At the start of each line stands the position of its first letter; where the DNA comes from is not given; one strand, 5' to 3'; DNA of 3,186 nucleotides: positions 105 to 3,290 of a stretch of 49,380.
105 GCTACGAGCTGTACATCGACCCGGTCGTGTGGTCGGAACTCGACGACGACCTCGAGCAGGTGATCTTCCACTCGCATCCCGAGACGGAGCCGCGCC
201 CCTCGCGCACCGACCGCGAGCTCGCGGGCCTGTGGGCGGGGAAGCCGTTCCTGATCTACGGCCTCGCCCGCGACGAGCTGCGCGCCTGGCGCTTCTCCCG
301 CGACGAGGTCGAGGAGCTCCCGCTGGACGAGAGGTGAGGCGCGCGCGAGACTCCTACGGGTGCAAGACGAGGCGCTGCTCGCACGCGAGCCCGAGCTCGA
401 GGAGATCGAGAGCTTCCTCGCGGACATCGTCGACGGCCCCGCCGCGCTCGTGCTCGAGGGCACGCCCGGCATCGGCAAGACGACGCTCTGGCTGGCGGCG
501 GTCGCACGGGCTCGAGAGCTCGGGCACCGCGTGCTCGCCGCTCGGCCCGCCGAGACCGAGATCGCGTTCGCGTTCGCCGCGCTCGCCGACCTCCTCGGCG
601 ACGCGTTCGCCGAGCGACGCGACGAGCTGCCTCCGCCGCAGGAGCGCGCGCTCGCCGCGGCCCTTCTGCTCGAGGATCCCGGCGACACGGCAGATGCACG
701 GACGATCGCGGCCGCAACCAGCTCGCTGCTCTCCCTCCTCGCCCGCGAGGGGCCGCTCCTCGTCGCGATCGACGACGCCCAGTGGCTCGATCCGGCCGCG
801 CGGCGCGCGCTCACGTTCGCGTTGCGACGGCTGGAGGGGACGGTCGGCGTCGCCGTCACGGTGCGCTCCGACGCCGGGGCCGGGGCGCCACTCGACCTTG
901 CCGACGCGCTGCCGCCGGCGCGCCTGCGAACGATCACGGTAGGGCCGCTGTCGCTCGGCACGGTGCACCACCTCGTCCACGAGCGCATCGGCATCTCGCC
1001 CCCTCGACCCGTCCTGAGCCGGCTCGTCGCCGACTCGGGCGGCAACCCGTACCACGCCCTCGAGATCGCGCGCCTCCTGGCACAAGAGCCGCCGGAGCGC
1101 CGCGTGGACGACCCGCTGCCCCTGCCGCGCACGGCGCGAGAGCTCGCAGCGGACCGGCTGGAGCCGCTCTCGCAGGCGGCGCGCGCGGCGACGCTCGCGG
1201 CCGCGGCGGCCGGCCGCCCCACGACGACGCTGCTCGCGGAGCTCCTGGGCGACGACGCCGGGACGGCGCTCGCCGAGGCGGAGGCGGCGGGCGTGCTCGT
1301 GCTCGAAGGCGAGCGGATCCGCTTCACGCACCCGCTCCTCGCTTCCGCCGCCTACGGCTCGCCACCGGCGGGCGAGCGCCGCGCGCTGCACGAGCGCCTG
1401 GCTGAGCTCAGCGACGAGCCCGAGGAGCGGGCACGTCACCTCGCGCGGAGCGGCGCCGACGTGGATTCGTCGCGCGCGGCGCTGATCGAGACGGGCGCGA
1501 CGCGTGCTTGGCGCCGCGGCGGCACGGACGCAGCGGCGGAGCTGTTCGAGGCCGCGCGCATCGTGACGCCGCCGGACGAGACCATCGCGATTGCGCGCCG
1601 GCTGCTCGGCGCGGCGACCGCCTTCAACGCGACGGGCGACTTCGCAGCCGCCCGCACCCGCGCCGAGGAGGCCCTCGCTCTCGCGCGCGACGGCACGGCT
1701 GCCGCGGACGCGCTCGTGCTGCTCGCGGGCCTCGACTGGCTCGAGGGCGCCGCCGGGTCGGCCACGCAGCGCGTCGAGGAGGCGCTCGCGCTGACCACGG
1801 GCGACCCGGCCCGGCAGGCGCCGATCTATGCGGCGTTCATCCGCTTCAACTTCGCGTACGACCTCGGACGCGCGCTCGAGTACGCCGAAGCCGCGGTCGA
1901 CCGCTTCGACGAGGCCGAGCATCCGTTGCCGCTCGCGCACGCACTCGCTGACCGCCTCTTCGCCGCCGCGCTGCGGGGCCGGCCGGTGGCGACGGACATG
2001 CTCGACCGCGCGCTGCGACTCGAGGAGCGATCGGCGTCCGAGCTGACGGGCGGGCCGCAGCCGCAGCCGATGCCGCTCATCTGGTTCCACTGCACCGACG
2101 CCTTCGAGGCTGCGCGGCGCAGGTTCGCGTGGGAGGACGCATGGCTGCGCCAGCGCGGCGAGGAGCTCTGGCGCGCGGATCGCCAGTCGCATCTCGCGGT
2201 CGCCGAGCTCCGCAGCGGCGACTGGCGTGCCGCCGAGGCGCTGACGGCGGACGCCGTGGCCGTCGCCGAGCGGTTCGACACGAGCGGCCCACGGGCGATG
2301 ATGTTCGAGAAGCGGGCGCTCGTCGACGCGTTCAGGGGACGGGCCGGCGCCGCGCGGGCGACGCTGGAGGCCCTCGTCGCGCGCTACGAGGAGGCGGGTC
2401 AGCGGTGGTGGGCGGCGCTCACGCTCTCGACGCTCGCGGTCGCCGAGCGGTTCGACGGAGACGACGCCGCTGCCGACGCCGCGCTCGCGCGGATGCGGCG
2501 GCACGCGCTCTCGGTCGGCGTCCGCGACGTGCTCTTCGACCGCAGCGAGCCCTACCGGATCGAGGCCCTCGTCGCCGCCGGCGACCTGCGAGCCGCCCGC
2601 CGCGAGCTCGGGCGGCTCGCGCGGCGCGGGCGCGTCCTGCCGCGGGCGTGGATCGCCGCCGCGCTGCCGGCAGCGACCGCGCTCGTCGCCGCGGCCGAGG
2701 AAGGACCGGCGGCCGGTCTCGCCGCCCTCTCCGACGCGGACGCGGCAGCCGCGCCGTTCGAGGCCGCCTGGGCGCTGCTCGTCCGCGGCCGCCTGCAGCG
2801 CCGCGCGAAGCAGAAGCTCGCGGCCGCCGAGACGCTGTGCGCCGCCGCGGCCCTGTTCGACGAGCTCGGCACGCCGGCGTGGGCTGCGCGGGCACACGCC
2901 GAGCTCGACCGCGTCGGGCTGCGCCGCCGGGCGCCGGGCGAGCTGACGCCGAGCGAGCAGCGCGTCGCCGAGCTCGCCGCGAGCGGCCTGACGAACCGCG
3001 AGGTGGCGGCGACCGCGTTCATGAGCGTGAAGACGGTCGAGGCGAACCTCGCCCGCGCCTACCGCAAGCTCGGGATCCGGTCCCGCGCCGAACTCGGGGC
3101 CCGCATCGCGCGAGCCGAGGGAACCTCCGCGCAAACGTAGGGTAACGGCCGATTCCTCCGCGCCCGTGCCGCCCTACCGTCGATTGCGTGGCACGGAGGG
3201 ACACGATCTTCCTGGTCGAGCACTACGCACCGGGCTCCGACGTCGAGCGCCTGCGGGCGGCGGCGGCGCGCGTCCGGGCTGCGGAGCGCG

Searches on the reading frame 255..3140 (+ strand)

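Call 88: search_protein_families(library=pfam, proteins=[window:255-3140:+], max_evalue=0.00001)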
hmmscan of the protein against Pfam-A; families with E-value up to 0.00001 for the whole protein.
window:255-3140:+ (961 aa): 2 families
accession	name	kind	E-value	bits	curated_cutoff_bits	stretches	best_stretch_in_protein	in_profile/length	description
PF13191.12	AAA_16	-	3e-16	60.8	32.6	1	41-195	2-161/167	AAA ATPase domain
PF00196.25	GerE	-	6.9e-10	38.8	23.5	1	897-947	3-53/57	Bacterial regulatory proteins, luxR family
